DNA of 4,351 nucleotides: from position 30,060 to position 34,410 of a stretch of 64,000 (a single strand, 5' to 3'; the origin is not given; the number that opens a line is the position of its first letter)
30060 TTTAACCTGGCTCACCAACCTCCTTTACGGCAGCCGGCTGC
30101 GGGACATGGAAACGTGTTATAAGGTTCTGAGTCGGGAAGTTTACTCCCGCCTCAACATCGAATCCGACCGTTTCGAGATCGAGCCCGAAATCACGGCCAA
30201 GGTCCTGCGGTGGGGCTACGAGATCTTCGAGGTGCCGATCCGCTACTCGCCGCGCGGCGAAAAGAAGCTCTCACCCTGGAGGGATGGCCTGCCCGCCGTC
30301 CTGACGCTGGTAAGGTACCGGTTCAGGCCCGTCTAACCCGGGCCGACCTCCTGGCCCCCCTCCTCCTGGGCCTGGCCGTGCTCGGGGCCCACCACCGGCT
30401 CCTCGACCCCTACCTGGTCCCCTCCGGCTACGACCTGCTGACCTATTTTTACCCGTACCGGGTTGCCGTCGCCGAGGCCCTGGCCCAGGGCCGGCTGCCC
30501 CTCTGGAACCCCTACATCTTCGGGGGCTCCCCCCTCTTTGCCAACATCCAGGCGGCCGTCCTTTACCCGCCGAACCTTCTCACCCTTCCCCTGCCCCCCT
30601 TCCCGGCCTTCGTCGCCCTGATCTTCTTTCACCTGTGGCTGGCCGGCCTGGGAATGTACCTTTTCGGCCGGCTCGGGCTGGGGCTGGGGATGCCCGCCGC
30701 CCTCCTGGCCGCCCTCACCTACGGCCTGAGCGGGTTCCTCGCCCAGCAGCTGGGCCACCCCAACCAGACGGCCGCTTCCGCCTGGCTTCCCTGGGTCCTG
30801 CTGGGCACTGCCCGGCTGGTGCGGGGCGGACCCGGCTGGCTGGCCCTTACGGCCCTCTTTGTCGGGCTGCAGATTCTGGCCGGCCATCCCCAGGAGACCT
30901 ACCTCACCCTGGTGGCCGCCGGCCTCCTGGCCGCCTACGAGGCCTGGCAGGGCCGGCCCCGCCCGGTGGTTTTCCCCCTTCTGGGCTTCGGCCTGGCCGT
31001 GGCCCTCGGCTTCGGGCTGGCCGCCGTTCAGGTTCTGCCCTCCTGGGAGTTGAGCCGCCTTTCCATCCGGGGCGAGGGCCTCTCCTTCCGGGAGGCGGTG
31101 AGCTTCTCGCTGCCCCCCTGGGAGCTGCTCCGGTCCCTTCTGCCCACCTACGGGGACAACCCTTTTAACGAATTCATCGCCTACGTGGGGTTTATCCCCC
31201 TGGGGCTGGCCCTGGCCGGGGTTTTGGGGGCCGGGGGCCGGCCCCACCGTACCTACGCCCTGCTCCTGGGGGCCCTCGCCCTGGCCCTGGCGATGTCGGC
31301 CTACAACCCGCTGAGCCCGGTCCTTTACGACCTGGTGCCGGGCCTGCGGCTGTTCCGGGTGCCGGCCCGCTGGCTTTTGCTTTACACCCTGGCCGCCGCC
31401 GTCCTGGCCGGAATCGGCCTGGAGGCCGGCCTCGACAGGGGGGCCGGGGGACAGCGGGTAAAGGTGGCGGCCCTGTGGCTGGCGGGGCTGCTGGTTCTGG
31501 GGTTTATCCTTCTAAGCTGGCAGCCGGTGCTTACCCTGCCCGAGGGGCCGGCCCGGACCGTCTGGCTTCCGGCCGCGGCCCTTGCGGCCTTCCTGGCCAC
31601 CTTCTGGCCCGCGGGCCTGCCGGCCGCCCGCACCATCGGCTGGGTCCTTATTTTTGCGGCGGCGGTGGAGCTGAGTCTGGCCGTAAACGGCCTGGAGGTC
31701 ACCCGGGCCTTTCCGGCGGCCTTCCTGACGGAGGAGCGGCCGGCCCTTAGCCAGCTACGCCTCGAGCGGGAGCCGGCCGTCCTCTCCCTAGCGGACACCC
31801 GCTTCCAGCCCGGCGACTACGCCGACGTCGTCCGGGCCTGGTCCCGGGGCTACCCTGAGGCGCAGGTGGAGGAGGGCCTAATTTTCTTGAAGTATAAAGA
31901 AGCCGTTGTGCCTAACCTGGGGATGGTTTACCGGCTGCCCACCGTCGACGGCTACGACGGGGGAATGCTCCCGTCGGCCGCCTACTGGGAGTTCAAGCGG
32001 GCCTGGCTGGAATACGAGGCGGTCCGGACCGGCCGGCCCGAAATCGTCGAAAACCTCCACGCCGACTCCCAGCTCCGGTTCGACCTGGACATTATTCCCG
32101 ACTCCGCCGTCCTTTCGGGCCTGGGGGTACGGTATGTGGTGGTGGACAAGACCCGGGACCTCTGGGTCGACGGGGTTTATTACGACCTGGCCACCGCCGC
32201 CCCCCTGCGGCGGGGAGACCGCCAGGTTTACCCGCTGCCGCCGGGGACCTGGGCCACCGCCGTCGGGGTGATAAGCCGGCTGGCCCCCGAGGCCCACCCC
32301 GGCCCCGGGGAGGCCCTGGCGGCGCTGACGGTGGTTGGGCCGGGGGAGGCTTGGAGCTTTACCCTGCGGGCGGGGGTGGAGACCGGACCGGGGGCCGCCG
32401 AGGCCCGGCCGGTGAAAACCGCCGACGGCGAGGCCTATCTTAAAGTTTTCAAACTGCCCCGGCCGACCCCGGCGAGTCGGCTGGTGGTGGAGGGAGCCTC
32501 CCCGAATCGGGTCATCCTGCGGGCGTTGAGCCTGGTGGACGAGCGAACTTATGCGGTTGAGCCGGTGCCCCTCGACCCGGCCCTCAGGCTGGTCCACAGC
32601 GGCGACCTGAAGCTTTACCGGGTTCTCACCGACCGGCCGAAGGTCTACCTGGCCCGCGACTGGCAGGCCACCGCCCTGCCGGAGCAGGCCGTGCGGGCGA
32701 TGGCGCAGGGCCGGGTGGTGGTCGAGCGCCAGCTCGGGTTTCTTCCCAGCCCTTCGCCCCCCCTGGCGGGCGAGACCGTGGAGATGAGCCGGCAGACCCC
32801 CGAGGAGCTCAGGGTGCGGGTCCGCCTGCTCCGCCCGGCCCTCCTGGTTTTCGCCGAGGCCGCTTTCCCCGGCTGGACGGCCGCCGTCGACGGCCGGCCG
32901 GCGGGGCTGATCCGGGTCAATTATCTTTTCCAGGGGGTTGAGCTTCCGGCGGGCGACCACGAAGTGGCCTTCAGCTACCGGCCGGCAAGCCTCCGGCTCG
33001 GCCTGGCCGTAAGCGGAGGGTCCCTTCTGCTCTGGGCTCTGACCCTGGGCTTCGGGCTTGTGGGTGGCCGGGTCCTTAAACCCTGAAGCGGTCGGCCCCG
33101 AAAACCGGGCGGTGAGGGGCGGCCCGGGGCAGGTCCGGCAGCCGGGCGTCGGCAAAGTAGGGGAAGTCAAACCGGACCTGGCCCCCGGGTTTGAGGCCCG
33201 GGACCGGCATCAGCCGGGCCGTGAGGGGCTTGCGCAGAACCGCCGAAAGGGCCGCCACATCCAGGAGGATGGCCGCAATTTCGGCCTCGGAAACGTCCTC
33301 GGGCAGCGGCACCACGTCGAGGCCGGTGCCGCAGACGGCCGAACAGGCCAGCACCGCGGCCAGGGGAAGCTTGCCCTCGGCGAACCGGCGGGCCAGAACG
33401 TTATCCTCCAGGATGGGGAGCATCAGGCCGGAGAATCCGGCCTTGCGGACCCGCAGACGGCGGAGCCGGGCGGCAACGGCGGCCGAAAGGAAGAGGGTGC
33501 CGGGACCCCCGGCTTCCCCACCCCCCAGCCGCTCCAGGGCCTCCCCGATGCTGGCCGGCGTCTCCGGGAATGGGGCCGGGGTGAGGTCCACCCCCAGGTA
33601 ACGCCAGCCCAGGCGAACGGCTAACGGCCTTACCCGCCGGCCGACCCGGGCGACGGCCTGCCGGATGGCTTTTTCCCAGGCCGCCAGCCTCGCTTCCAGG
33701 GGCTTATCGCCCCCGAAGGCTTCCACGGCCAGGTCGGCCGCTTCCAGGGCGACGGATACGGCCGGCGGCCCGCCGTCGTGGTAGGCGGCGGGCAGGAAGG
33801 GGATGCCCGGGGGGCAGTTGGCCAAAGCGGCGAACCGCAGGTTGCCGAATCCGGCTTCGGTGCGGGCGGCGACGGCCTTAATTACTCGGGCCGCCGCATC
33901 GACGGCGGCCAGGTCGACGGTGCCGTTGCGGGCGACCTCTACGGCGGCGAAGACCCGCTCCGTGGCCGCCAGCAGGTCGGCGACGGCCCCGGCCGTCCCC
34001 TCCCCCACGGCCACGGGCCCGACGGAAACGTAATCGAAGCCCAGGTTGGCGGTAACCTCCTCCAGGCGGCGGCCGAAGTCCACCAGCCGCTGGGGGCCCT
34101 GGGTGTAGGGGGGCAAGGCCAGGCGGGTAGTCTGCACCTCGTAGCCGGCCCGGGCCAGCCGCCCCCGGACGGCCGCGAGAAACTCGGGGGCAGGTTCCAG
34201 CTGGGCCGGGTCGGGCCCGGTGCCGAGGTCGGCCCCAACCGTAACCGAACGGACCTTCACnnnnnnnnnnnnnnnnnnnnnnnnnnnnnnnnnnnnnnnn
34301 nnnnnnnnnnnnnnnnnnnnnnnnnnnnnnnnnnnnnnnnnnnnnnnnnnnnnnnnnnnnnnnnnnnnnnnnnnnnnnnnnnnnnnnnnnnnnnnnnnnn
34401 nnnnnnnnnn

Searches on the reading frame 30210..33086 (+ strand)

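Call 73: search_protein_families(library=pfam, proteins=[window:30210-33086:+], max_evalue=0.00001)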
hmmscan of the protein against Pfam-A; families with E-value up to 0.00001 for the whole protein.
window:30210-33086:+ (958 aa): 1 family
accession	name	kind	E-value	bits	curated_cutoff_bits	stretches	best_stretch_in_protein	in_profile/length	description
PF09586.16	YfhO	-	5.1e-19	68.6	28.5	2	878-935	778-835/835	Bacterial membrane protein YfhO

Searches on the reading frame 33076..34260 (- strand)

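Call 73: search_protein_families(library=pfam, proteins=[window:33076-34260:-], max_evalue=0.00001)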
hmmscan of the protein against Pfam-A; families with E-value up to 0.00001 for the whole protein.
window:33076-34260:- (394 aa): 1 family
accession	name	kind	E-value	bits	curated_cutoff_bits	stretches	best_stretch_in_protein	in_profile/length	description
PF05167.17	DUF711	-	2.6e-74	250.9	25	1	1-364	8-406/413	Uncharacterised ACR (DUF711)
